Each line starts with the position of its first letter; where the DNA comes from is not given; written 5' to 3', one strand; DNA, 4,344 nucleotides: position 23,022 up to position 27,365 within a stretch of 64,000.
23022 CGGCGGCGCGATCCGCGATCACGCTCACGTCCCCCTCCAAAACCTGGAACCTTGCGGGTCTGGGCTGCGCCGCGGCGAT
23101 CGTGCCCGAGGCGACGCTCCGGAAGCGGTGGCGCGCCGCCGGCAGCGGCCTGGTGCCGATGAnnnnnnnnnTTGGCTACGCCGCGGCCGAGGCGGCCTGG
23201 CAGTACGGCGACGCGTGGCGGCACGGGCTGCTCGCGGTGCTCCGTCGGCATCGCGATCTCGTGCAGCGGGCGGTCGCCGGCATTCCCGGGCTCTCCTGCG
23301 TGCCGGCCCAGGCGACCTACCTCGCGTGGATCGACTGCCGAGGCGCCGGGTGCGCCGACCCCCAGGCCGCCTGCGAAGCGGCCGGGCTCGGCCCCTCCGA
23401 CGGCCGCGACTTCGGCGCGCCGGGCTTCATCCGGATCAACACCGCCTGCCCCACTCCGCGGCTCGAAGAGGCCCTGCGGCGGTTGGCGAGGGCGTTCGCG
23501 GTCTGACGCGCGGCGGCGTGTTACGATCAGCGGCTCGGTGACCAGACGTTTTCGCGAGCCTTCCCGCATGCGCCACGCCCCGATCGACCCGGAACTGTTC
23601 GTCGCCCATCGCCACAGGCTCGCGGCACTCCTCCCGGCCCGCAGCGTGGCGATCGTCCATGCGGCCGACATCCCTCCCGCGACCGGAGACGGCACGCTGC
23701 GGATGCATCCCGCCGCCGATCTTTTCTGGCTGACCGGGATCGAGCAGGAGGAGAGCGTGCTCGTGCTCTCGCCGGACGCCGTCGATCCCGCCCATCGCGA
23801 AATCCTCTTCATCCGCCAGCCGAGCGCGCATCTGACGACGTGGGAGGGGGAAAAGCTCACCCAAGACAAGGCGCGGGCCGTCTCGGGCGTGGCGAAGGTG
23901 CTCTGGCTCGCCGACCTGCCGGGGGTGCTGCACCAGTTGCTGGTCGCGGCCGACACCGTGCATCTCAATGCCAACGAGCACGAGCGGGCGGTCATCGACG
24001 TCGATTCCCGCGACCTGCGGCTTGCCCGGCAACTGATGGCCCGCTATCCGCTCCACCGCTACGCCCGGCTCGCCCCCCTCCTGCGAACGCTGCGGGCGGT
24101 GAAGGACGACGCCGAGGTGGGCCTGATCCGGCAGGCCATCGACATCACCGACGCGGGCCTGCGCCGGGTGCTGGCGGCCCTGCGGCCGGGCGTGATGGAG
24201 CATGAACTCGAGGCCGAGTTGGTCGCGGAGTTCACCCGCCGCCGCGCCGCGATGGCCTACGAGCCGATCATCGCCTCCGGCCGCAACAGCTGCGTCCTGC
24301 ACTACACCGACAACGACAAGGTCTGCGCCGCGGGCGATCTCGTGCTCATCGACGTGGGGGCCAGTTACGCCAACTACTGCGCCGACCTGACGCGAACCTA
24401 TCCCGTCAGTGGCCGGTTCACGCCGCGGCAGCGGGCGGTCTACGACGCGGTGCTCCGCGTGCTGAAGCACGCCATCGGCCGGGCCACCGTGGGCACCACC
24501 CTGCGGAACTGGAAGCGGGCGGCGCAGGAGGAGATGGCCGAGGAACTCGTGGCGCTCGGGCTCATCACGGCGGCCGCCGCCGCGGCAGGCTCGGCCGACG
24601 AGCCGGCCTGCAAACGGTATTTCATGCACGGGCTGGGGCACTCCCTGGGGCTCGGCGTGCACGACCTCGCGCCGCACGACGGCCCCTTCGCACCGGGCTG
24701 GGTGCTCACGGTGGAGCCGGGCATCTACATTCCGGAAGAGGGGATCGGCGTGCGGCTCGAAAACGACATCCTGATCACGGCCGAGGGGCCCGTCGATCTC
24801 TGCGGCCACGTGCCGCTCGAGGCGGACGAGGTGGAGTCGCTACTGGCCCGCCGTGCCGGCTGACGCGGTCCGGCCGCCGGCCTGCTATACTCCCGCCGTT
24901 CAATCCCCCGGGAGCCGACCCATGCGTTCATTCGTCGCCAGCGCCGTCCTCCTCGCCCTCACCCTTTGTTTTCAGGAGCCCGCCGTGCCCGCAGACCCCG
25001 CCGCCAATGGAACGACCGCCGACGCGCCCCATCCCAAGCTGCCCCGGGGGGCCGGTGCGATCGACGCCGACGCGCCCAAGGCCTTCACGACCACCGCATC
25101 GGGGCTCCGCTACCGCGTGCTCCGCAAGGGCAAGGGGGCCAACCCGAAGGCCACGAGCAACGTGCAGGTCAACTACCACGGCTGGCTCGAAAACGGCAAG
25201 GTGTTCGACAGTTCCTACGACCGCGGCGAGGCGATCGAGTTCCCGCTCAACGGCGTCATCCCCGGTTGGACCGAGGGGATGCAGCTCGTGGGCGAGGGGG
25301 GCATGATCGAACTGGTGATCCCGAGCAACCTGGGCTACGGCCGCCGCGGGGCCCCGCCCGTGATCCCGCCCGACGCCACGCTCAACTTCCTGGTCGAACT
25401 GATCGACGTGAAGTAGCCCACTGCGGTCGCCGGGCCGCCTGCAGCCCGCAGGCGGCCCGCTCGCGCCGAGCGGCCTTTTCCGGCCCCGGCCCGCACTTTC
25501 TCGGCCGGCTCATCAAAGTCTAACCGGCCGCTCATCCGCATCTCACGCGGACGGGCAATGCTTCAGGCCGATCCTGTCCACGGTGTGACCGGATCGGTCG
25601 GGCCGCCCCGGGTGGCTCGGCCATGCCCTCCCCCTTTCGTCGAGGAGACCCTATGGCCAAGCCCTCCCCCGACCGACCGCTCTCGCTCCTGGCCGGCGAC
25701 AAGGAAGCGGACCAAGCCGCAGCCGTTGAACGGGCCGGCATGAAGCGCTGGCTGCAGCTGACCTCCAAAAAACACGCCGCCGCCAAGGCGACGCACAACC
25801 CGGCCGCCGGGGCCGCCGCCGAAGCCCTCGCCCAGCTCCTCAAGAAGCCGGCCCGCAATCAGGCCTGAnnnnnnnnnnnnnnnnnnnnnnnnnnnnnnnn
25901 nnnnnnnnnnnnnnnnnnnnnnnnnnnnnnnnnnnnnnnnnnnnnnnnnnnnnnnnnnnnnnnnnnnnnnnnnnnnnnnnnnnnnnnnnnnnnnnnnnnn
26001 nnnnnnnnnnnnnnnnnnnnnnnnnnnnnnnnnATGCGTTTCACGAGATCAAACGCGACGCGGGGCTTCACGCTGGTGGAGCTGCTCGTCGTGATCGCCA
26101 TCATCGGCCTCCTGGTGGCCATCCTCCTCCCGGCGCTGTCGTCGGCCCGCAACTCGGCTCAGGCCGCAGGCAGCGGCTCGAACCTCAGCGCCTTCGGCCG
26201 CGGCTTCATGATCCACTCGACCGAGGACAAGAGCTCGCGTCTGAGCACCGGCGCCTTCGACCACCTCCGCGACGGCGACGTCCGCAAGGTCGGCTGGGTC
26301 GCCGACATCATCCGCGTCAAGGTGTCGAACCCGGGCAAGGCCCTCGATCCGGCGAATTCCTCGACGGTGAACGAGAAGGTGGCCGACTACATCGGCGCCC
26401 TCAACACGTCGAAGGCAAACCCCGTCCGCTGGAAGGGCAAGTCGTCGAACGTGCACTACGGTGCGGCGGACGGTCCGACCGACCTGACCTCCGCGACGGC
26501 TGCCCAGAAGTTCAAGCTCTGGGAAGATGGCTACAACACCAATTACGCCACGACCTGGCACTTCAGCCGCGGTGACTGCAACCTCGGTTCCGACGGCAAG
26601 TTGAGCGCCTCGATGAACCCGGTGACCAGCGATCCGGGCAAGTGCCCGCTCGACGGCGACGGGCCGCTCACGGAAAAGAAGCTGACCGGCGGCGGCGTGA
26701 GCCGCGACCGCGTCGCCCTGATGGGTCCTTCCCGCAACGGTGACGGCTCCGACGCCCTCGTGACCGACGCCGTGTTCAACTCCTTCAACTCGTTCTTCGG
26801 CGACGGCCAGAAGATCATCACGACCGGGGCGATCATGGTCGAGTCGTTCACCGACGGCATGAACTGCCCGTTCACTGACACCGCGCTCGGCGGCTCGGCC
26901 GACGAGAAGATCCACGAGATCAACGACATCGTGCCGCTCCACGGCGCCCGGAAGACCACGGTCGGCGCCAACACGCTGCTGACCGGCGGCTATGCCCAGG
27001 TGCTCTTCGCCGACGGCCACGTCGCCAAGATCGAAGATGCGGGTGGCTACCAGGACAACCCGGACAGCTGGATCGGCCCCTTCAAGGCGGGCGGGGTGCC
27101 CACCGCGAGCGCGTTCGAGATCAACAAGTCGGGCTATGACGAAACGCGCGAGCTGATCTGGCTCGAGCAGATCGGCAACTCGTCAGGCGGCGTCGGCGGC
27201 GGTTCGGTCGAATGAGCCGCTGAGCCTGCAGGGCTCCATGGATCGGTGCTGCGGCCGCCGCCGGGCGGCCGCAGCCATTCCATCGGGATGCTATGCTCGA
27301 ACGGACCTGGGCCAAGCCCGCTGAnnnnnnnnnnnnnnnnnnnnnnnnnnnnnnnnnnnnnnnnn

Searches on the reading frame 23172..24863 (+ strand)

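Call 61: search_protein_families(library=pfam, proteins=[window:23172-24863:+], max_evalue=0.001)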
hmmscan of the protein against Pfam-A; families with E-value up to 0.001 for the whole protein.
window:23172-24863:+ (563 aa): 2 families
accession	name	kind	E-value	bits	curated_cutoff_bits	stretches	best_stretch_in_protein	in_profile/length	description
PF00557.29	Peptidase_M24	-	9e-58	195.9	23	1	318-537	2-208/208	Metallopeptidase family M24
PF05195.22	AMP_N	-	3e-23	82.3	24.6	1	143-263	1-120/121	Aminopeptidase P, N-terminal domain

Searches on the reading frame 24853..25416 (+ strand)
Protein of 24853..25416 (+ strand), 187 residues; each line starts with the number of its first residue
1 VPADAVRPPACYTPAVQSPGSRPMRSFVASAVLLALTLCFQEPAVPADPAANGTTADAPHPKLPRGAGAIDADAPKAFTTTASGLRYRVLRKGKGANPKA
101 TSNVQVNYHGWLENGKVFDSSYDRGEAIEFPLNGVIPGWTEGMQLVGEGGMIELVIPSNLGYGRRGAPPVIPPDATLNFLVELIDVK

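Call 61: search_protein_families(library=pfam, proteins=[window:24853-25416:+], max_evalue=0.001)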
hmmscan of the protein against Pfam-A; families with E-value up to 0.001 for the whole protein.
window:24853-25416:+ (187 aa): 1 family
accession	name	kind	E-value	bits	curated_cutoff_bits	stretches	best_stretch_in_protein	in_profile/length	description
PF00254.34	FKBP_C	-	2.9e-26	92.1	21.1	1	97-184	4-94/94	FKBP-type peptidyl-prolyl cis-trans isomerase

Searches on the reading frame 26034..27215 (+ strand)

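Call 60: search_protein_families(library=pfam, proteins=[window:26034-27215:+], max_evalue=0.001)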
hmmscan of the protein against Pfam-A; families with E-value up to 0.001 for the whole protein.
window:26034-27215:+ (393 aa): 1 family
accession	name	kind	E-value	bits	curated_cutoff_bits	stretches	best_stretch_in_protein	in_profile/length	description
PF07963.17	N_methyl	-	2.2e-07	30.6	21.2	1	8-32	3-27/27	Prokaryotic N-terminal methylation motif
